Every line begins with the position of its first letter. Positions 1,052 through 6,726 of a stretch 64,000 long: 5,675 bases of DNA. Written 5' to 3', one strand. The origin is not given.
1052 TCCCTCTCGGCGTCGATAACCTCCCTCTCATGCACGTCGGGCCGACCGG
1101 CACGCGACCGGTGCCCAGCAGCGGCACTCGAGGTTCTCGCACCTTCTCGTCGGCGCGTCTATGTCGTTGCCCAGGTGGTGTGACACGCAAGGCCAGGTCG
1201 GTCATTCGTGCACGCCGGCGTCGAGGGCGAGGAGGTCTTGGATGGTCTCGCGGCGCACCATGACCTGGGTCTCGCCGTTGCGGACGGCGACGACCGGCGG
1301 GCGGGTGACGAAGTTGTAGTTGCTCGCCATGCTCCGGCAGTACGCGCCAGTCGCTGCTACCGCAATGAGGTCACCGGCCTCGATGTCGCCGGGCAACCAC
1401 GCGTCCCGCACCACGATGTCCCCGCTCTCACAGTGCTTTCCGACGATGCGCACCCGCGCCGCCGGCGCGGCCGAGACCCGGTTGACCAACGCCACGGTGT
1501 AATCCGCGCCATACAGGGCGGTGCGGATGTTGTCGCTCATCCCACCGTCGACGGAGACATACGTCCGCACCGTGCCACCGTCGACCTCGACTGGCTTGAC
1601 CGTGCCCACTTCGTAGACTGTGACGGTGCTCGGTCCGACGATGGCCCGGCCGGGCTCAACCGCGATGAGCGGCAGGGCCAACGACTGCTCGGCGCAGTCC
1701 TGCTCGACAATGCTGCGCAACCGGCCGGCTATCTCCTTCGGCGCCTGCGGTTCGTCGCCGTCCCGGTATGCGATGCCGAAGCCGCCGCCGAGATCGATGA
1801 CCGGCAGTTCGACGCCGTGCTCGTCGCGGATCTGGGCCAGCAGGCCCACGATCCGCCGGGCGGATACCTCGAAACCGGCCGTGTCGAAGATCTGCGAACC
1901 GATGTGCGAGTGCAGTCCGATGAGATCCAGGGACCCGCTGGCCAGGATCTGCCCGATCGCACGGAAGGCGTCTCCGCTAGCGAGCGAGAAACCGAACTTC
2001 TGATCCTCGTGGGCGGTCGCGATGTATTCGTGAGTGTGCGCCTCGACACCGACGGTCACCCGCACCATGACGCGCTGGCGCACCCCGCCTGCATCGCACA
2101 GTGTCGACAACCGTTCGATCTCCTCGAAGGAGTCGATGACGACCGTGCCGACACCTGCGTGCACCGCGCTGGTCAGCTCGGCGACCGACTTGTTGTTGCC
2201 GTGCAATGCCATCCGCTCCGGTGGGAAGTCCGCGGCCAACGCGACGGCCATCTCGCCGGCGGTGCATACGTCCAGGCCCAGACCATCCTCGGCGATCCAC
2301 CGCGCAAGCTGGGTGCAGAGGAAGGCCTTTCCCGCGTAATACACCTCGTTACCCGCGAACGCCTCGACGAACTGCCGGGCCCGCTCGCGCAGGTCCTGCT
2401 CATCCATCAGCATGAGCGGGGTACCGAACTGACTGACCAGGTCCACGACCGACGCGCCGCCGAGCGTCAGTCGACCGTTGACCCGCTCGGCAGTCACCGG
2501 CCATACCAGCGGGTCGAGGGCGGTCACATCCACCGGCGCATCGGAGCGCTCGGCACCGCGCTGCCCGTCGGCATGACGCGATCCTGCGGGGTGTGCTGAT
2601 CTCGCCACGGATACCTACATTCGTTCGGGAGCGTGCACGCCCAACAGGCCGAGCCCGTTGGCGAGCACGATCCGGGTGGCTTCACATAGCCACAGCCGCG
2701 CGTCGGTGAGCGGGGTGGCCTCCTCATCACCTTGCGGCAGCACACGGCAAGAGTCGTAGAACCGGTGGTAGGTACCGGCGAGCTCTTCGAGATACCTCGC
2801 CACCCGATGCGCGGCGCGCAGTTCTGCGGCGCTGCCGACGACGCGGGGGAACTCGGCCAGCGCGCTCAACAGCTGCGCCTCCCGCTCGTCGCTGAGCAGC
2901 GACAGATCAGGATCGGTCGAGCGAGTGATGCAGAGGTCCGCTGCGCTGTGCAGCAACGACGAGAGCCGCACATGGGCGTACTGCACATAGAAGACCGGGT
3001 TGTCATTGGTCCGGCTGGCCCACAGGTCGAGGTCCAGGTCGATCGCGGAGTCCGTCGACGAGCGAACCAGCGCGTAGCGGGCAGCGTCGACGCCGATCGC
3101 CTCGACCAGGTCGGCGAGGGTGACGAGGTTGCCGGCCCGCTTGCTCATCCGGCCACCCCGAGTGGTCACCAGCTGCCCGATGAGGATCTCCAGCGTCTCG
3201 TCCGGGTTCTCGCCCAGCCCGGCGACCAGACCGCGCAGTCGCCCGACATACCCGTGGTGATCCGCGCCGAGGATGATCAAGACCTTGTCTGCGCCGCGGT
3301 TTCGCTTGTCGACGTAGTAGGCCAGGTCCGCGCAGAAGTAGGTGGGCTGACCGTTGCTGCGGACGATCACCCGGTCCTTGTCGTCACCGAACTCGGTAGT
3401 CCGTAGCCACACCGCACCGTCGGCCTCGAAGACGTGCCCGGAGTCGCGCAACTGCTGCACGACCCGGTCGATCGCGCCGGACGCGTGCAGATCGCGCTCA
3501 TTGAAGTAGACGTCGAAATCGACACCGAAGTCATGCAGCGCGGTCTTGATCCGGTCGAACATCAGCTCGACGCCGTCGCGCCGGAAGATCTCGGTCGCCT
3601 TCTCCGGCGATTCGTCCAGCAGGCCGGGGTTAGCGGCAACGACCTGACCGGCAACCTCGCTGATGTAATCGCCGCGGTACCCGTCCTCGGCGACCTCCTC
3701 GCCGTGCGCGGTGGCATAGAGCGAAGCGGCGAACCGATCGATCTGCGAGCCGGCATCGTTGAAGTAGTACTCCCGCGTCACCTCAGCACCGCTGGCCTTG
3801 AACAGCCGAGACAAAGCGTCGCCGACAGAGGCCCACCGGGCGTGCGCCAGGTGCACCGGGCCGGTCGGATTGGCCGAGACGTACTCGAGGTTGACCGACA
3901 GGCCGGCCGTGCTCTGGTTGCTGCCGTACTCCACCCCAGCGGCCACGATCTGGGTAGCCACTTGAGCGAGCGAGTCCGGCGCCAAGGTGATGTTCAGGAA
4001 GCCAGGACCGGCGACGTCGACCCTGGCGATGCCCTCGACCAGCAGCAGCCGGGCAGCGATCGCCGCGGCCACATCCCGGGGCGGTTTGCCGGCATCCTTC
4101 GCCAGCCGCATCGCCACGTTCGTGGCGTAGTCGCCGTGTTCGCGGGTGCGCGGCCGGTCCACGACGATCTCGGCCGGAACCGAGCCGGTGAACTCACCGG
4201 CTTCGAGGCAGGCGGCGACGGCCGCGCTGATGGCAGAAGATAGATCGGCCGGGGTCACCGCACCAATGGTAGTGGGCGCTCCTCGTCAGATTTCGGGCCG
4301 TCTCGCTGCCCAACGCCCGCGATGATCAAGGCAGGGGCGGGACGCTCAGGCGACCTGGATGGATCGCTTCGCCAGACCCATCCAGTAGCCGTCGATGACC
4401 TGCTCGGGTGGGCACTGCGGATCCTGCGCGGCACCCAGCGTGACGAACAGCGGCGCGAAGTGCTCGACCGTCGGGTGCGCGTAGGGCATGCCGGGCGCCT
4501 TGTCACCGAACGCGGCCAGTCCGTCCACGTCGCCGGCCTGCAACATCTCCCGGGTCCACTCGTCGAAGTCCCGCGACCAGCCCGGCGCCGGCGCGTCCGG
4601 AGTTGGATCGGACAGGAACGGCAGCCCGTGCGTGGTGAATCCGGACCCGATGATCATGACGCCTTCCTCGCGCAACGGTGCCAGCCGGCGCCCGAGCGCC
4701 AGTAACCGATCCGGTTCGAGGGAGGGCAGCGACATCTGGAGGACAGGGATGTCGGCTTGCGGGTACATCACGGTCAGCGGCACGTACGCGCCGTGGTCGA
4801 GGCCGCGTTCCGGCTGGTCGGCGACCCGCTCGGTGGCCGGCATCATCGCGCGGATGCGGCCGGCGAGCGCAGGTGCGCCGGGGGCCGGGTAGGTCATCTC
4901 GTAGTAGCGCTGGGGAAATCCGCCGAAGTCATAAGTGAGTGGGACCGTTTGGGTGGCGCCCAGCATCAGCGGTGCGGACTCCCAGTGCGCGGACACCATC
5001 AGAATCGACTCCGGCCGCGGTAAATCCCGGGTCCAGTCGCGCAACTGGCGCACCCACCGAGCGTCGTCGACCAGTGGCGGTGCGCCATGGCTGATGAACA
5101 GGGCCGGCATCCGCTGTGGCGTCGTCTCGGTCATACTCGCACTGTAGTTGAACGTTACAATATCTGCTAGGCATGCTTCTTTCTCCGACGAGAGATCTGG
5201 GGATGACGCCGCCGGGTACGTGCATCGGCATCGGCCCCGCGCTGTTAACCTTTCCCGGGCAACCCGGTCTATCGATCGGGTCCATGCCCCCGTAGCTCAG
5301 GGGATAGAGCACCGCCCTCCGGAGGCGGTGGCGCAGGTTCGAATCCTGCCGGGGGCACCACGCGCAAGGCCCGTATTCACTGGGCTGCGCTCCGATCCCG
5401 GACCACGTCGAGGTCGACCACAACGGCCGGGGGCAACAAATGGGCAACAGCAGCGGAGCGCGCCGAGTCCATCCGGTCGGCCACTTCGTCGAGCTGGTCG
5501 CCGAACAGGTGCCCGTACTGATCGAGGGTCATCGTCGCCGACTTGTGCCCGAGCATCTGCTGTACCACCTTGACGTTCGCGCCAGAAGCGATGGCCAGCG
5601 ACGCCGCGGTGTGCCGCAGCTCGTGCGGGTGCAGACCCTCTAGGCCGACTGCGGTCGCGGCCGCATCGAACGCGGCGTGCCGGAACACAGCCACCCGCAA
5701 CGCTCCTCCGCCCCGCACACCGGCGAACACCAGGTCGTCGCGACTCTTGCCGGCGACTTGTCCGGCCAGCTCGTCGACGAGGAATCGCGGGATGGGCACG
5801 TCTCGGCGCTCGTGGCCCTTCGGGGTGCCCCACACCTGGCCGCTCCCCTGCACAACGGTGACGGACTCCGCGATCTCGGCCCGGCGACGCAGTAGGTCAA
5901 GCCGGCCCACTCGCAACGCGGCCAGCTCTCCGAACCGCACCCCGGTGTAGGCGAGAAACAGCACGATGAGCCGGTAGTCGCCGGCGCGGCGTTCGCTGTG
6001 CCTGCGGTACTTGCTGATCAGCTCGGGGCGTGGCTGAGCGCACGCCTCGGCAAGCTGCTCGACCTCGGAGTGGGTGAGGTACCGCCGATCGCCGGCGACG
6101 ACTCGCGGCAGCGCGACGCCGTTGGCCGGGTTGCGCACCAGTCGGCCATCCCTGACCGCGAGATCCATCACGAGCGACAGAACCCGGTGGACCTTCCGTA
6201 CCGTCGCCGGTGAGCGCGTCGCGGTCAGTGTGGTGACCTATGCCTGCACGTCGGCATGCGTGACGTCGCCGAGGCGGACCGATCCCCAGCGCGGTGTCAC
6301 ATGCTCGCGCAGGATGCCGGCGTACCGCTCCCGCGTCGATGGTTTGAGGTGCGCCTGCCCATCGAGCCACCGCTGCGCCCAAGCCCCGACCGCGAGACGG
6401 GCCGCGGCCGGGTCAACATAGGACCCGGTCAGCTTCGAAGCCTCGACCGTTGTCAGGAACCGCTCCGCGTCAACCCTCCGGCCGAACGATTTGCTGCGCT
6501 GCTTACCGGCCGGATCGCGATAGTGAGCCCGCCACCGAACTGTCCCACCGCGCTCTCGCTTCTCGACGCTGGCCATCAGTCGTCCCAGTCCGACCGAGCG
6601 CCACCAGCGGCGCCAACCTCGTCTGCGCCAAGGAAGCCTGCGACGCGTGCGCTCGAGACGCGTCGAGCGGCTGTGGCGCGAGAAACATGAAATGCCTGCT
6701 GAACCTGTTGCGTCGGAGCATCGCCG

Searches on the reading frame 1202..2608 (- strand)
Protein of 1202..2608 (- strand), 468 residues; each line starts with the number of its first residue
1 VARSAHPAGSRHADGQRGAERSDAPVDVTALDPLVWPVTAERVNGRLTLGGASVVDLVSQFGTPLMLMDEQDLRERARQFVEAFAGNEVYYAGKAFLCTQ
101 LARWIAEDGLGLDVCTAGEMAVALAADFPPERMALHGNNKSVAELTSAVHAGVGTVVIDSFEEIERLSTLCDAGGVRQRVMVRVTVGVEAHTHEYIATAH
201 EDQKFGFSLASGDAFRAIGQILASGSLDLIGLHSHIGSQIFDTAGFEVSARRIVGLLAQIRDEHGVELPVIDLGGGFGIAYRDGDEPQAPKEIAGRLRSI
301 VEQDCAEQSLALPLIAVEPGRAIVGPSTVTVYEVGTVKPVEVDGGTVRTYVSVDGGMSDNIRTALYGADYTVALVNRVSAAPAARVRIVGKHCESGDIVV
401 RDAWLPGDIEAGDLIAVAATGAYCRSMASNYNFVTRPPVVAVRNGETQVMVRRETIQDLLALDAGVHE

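Call 86: search_protein_families(library=padloc, alignment_id=A7, max_evalue=0.000001)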
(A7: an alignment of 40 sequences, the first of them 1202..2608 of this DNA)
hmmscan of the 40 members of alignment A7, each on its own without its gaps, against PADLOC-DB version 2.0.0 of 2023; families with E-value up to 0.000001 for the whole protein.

A. member 1, window:1202-2608:- (468 aa): 0 families

B. families by the number of members that match (of 40 scanned): 5 families
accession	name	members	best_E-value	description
PDLC04135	mad3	1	1.3e-27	mads_3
PDLC02980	AriA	1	9.4e-16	-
PDLC04140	mad8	1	3.6e-10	mads_8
PDLC01086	C3a186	1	4.1e-08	"C-3?,4? desaturase"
PDLC04175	HEC-01A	1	8.2e-07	-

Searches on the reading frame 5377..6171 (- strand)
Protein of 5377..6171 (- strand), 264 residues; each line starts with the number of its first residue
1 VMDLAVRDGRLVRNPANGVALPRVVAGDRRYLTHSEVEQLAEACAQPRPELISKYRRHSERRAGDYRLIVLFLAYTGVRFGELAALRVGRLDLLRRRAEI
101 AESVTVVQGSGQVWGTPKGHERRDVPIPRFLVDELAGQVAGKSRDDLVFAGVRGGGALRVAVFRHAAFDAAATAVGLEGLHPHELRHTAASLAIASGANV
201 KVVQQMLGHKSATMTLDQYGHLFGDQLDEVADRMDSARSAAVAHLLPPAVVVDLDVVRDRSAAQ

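Call 23: search_protein_families(library=phrogs, proteins=[window:5377-6171:-], max_evalue=0.001)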
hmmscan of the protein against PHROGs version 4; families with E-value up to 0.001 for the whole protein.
window:5377-6171:- (264 aa): 6 families
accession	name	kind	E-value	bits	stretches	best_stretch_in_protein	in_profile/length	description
phrog_1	-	integration and excision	3.2e-47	163.1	1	1-243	239-456/611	integrase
phrog_216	-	integration and excision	7.6e-37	128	1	2-240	26-242/301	integrase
phrog_7685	-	integration and excision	7.6e-09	36.5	1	180-234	181-235/240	integrase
phrog_35951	-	unknown function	1.2e-05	26.7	1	167-239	8-79/97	-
phrog_7269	-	integration and excision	1.9e-05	25.5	1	169-229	18-76/89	integrase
phrog_25190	-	integration and excision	0.00052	21.3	0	166-238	33-105/109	integrase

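Call 66: search_protein_families(library=pfam, proteins=[window:5377-6171:-], max_evalue=0.001)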
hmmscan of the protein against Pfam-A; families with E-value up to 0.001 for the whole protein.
window:5377-6171:- (264 aa): 1 family
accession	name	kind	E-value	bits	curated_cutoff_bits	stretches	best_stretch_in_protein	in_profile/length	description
PF00589.27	Phage_integrase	-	1.2e-22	81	27.1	1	31-222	2-168/172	Phage integrase family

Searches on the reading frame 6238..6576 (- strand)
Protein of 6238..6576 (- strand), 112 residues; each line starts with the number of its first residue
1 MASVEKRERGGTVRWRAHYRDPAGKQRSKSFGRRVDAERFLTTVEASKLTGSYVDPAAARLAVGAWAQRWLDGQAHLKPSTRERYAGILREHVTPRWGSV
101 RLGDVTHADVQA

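Call 23: search_protein_families(library=phrogs, proteins=[window:6238-6576:-], max_evalue=0.001)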
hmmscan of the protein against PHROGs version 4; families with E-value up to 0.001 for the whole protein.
window:6238-6576:- (112 aa): 1 family
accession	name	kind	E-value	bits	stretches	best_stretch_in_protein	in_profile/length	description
phrog_1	-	integration and excision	3.7e-12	47.3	1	8-111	117-213/611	integrase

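Call 66: search_protein_families(library=pfam, proteins=[window:6238-6576:-], max_evalue=0.001)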
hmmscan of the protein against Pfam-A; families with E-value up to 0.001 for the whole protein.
window:6238-6576:- (112 aa): 1 family
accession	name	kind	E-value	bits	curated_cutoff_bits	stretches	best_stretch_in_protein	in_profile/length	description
PF14659.12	Phage_int_SAM_3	-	5e-06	27.1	22.6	1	66-111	5-51/58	Phage integrase, N-terminal SAM-like domain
